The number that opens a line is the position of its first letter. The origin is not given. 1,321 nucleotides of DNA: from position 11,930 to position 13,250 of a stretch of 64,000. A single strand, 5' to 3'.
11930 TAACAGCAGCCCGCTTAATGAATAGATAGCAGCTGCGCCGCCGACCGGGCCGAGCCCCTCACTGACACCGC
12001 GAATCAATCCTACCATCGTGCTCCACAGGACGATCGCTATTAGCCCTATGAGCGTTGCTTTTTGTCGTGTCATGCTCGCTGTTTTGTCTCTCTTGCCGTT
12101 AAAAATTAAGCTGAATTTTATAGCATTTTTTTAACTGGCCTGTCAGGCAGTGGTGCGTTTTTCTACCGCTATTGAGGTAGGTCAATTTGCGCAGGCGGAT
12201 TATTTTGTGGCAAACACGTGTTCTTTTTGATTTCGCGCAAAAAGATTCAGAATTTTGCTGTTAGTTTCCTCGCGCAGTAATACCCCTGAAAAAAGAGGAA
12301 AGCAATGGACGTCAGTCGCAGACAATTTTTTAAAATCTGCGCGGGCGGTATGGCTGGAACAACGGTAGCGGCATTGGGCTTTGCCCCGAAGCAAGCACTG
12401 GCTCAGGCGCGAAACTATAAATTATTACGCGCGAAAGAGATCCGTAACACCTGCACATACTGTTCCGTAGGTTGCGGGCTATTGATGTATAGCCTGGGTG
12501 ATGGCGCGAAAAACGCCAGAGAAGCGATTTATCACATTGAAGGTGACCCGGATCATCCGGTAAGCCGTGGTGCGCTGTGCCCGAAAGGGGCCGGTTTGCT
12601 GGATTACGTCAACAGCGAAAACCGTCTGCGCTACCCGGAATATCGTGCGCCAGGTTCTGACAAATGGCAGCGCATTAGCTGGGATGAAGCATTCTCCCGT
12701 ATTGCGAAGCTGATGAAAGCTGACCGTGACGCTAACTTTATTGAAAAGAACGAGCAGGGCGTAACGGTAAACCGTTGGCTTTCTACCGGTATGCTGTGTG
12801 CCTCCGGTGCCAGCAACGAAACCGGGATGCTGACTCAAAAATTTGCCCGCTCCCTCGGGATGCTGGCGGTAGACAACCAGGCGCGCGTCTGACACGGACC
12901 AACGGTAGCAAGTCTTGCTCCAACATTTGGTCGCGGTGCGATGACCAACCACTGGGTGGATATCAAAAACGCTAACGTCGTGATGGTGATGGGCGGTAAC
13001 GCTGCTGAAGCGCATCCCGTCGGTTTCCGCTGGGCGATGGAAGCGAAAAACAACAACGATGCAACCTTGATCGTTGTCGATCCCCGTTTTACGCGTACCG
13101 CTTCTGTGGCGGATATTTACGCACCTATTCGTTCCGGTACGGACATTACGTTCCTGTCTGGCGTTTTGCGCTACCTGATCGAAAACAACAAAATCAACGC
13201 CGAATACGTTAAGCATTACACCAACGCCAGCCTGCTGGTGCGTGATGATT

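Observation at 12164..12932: fdnG selenocysteine recoding site with downstream stem-loop, and nitrate/anaerobic promoter architecture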

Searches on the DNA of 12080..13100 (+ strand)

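Call 5: search_dna_similar(query=window:12080-13100:+, collection=ecoli_genomes, mode=near, max_rows=10)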
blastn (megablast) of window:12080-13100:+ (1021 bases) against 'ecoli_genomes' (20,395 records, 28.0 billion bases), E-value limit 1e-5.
Records with a match: 5434; places in all: 10840; records where one place covers at least 80% of the query: 5402.
Genomes with a match: 5425 of 5426; with a place that covers at least 80% of the query: 5401. Places per genome that has any: lowest 1, median 2, highest 3. On chromosomes: 10832 places; on plasmids: 8.
Best place of each record, by identity: >=99% 1340; 95-99% 4063; 60-80% 31.
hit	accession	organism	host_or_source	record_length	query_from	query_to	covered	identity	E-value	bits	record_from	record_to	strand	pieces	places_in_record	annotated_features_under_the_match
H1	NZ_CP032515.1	Escherichia coli strain 118UI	Homo sapiens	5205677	1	1021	100%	100.0%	0e+0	1886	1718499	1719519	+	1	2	fdnG: formate dehydrogenase-N subunit alpha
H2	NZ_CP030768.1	Escherichia coli strain 2017C-4173W12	missing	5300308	1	1021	100%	100.0%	0e+0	1886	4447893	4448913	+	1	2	fdnG: formate dehydrogenase-N subunit alpha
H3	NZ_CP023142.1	Escherichia coli strain CFSAN061770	missing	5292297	1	1021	100%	100.0%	0e+0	1886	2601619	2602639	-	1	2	fdnG: formate dehydrogenase-N subunit alpha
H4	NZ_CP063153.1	Escherichia coli strain M7424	Homo sapiens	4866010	1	1021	100%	100.0%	0e+0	1886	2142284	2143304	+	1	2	fdnG: formate dehydrogenase-N subunit alpha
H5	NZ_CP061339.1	Escherichia coli strain M00057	Homo sapiens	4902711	1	1021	100%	100.0%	0e+0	1886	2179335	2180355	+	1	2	fdnG: formate dehydrogenase-N subunit alpha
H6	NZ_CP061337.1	Escherichia coli strain M11957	Homo sapiens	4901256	1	1021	100%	100.0%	0e+0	1886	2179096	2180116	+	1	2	fdnG: formate dehydrogenase-N subunit alpha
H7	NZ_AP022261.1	Escherichia coli strain WP8-S18-ESBL-07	-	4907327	1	1021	100%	100.0%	0e+0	1886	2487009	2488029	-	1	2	fdnG: formate dehydrogenase-N subunit alpha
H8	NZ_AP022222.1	Escherichia coli strain WP8-S17-ESBL-12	-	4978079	1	1021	100%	100.0%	0e+0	1886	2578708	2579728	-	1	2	fdnG: formate dehydrogenase-N subunit alpha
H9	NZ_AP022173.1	Escherichia coli strain WP7-S17-ESBL-01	-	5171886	1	1021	100%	100.0%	0e+0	1886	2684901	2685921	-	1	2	fdnG: formate dehydrogenase-N subunit alpha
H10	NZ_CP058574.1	Escherichia coli strain EC1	Homo sapiens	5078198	1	1021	100%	100.0%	0e+0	1886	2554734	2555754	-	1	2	fdnG: formate dehydrogenase-N subunit alpha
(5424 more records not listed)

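Call 6: get_annotated_region(hit=H1, flank=6000)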
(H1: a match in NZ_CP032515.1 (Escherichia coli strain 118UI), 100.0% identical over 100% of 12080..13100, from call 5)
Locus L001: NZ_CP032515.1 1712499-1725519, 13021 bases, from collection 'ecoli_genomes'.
description: Escherichia coli strain 118UI chromosome, complete genome
organism: Escherichia coli strain 118UI (NCBI taxid 562)
replicon: chromosome; assembly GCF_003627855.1
host: Homo sapiens; source: urine; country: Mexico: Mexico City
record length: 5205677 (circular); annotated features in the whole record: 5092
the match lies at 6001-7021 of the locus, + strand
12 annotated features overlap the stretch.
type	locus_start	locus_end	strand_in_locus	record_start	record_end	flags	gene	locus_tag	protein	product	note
CDS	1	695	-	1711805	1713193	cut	narU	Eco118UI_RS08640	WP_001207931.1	nitrate/nitrite transporter NarU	-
CDS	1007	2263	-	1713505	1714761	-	-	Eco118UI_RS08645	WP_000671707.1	leucine-rich repeat domain-containing protein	-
CDS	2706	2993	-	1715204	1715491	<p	-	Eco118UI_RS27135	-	hypothetical protein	incomplete; partial in the middle of a contig; missing C-terminus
CDS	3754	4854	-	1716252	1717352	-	ompC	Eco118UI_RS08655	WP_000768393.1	porin OmpC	-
CDS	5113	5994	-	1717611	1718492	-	yddG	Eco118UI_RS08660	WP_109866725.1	aromatic amino acid efflux DMT transporter YddG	-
CDS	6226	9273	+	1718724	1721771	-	fdnG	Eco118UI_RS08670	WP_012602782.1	formate dehydrogenase-N subunit alpha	-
CDS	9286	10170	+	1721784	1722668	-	fdnH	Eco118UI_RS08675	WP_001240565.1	formate dehydrogenase N subunit beta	-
CDS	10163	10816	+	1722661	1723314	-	fdnI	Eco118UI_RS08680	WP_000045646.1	formate dehydrogenase-N subunit gamma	-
CDS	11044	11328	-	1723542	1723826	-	yddM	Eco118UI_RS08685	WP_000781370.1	HigA family addiction module antitoxin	-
CDS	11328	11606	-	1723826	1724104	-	-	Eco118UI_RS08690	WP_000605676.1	type II toxin-antitoxin system RelE/ParE family toxin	-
CDS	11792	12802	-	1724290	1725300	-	adhP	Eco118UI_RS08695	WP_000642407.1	alcohol dehydrogenase AdhP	-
CDS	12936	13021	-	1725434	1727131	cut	maeA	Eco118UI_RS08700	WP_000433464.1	malate dehydrogenase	-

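Call 47: search_dna_similar(query=window:12875-12960:+, collection=ecoli_genomes, mode=near, max_rows=12, rows=spread)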
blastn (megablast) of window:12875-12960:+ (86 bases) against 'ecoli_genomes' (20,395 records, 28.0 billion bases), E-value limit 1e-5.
Records with a match: 5433; places in all: 10830; records where one place covers at least 80% of the query: 5433.
Genomes with a match: 5425 of 5426; with a place that covers at least 80% of the query: 5425. Places per genome that has any: lowest 1, median 2, highest 3. On chromosomes: 10823 places; on plasmids: 7.
Best place of each record, by identity: >=99% 5367; 95-99% 66.
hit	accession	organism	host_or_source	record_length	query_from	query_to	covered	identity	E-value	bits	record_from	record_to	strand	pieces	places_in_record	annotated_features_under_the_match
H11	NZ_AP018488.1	Escherichia coli O157:H7 strain PV15-279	Homo sapiens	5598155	1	86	100%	100.0%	1e-36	159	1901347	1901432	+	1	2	fdnG: formate dehydrogenase-N subunit alpha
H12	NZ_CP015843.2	Escherichia coli O157:H7 strain FRIK2455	Bos taurus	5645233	1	86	100%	100.0%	1e-36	159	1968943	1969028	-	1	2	fdnG: formate dehydrogenase-N subunit alpha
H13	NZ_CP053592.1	Escherichia coli strain NEBExpress_Iq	not applicable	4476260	1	86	100%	100.0%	1e-36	159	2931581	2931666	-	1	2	fdnG: formate dehydrogenase-N subunit alpha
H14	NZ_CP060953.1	Escherichia coli strain EC8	Homo sapiens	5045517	1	86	100%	100.0%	1e-36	159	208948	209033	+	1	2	fdnG: formate dehydrogenase-N subunit alpha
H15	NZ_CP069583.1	Escherichia coli strain FDAARGOS_1265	Homo sapiens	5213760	1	86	100%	100.0%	1e-36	159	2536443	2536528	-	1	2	fdnG: formate dehydrogenase-N subunit alpha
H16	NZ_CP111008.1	Escherichia coli strain J53-p130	Homo sapiens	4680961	1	86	100%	100.0%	1e-36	159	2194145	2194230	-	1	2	fdnG: formate dehydrogenase-N subunit alpha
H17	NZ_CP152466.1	Escherichia coli strain Sel(eng_pnp-mut)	not applicable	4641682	1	86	100%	100.0%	1e-36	159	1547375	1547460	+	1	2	fdnG: formate dehydrogenase-N subunit alpha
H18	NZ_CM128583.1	Escherichia coli strain 401656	Homo sapiens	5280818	1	86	100%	100.0%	1e-36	159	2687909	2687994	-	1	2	fdnG: formate dehydrogenase-N subunit alpha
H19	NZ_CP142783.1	Escherichia coli strain SX12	Sheep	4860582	1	86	100%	100.0%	1e-36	159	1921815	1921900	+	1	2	fdnG: formate dehydrogenase-N subunit alpha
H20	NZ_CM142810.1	Escherichia coli strain GPEC389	chicken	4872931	1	86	100%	100.0%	1e-36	159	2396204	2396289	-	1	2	fdnG: formate dehydrogenase-N subunit alpha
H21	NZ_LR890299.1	Escherichia coli strain MSB1_3B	Homo sapiens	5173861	1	86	100%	100.0%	1e-36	159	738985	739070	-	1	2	fdnG: formate dehydrogenase-N subunit alpha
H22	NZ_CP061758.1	Escherichia coli O68:H12 strain 97.3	Bos taurus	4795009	1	83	97%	97.6%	1e-31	143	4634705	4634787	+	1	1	fdnG: formate dehydrogenase-N subunit alpha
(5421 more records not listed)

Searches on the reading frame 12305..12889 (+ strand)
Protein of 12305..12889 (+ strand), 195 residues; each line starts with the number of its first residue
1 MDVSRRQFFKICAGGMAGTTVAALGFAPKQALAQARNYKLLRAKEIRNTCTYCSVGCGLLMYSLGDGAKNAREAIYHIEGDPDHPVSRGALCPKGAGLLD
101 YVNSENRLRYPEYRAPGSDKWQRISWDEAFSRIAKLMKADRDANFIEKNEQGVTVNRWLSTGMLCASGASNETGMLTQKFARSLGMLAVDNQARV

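Call 27: search_protein_families(library=ncbifam, proteins=[window:12305-12889:+])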
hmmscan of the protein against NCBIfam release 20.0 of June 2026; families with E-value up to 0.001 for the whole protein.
window:12305-12889:+ (195 aa): 18 families
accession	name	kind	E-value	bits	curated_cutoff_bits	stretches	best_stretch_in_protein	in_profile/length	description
TIGR01553.1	formate-DH-alph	equivalog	2e-83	280.7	814.2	1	2-195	1-194/1009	formate dehydrogenase-N subunit alpha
NF041513.1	formate_DH_Act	exception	3.6e-31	107.8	1400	1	43-195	39-185/1067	formate dehydrogenase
TIGR01591.1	Fdh-alpha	equivalog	3.1e-23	81.8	666.25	1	49-195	2-128/672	formate dehydrogenase subunit alpha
NF012032.0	PRK15488.1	equivalog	6.7e-15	54.1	694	1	1-139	1-132/759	thiosulfate reductase PhsA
NF041783.2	mnquin_red_QrcB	equivalog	9.2e-13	47.2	440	1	1-181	1-181/695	menaquinone reductase molybdopterin-binding-like subunit QrcB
NF010055.0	PRK13532.1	equivalog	2.2e-11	42.7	904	1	1-140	1-135/830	nitrate reductase catalytic subunit NapA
NF047855.1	AssmNtatRedNasC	equivalog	7.2e-10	37.8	1100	1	36-140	11-108/708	assimilatory nitrate reductase catalytic subunit NasC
TIGR01706.1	NAPA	equivalog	9.7e-10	37.4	930.55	1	3-139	2-134/830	periplasmic nitrate reductase subunit alpha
TIGR03479.1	DMSO_red_II_alp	subfamily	3.9e-09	35.1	984.75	1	82-135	95-150/913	molybdopterin-dependent oxidoreductase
TIGR02166.1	dmsA_ynfE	subfamily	1.1e-08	33.6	777.7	1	3-138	1-137/794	DMSO/selenate family reductase complex A subunit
TIGR01701.1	Fdhalpha-like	subfamily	1.3e-07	30.2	582.15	1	104-191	96-167/744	FdhF/YdeP family oxidoreductase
TIGR01973.1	NuoG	equivalog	2.2e-07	30.1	470.05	1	32-191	204-336/606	NADH-quinone oxidoreductase subunit NuoG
TIGR02693.1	arsenite_ox_L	equivalog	8e-07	27.4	359.05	0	69-143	72-149/806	arsenate reductase (azurin) large subunit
NF041884.1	selenate_YnfF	exception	8.8e-07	27.2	1650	1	3-138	1-138/798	selenate/tellurate reductase subunit YnfF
NF041885.1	selenate_YnfE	exception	1.1e-06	26.8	1675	1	3-139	3-142/805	selenate/tellurate reductase subunit YnfE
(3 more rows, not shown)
